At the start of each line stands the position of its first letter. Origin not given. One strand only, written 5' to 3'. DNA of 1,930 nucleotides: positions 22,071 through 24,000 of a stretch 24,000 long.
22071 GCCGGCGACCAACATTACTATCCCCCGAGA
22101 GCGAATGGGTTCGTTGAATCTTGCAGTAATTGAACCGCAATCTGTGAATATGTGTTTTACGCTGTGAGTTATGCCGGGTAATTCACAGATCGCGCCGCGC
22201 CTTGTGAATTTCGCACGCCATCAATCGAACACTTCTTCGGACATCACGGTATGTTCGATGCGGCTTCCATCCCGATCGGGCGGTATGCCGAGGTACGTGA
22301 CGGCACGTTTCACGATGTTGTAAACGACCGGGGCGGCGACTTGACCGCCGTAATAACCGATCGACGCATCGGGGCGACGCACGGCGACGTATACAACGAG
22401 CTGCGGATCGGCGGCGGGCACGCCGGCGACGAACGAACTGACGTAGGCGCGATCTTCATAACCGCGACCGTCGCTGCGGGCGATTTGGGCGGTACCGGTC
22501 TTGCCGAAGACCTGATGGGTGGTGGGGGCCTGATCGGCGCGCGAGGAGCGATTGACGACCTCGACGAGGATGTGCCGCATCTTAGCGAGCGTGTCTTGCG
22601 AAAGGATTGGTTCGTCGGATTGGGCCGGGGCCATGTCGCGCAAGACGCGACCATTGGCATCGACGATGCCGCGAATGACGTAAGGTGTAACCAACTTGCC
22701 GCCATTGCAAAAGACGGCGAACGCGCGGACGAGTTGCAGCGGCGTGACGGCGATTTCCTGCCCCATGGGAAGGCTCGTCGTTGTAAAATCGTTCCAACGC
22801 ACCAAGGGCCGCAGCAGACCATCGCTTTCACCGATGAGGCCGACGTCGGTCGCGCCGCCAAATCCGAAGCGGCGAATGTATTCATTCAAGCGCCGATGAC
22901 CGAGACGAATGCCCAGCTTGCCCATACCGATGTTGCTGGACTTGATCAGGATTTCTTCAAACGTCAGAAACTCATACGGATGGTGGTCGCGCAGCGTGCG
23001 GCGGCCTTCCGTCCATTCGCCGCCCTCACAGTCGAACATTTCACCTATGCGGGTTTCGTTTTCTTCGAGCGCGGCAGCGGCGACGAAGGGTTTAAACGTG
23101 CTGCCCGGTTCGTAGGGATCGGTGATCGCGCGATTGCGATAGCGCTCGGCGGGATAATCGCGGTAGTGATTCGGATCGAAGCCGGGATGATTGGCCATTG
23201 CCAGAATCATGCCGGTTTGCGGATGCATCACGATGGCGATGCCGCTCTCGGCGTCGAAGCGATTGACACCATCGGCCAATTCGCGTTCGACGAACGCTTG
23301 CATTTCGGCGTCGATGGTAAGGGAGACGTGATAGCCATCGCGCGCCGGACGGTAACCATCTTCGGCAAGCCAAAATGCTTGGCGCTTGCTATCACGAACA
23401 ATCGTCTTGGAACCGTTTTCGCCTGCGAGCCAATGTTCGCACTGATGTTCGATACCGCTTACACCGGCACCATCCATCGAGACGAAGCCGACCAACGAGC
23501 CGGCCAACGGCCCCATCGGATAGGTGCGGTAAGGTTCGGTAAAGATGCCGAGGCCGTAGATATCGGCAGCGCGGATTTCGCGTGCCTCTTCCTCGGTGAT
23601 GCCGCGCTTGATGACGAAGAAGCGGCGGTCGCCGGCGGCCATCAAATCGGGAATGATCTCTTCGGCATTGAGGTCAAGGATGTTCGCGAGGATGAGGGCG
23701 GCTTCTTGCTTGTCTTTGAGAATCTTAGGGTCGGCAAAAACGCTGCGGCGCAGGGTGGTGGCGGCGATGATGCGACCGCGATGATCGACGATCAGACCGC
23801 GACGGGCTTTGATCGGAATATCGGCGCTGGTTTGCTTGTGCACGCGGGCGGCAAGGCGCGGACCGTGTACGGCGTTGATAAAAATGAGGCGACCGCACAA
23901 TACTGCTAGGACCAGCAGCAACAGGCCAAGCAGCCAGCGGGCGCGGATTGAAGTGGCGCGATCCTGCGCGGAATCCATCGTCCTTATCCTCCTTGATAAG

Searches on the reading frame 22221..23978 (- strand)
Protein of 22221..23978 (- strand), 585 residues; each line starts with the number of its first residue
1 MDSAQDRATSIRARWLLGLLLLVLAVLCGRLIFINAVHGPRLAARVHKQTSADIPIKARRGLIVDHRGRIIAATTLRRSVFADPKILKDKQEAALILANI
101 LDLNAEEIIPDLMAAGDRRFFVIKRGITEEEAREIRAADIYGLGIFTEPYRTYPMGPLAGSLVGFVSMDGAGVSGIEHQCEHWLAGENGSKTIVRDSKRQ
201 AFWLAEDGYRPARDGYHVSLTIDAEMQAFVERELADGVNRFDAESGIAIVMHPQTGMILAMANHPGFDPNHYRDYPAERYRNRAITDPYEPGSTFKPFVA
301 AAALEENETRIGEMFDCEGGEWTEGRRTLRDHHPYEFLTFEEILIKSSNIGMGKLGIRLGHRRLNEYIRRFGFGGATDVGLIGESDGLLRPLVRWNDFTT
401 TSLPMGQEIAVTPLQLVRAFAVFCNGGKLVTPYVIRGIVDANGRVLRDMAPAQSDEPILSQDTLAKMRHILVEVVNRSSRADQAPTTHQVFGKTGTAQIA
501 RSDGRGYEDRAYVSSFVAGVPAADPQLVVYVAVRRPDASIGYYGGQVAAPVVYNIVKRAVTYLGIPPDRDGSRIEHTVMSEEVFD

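Call 4: search_protein_families(library=pfam, proteins=[window:22221-23978:-], max_evalue=1)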
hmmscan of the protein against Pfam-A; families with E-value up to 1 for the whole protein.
window:22221-23978:- (585 aa): 4 families
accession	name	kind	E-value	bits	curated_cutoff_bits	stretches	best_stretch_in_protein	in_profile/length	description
PF00905.27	Transpeptidase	-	3.2e-74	250.3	22.1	1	246-556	1-298/299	Penicillin binding protein transpeptidase domain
PF03717.20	PBP_dimer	-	1.2e-17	65.4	24.4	1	56-198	2-172/180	Penicillin-binding Protein dimerisation domain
PF21922.1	PBP_dimer_2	-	0.0015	19.2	27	1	151-192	25-65/83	Penicillin binding protein A dimerisation domain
PF13354.11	Beta-lactamase2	-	0.26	11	22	0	287-374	19-113/214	Beta-lactamase enzyme family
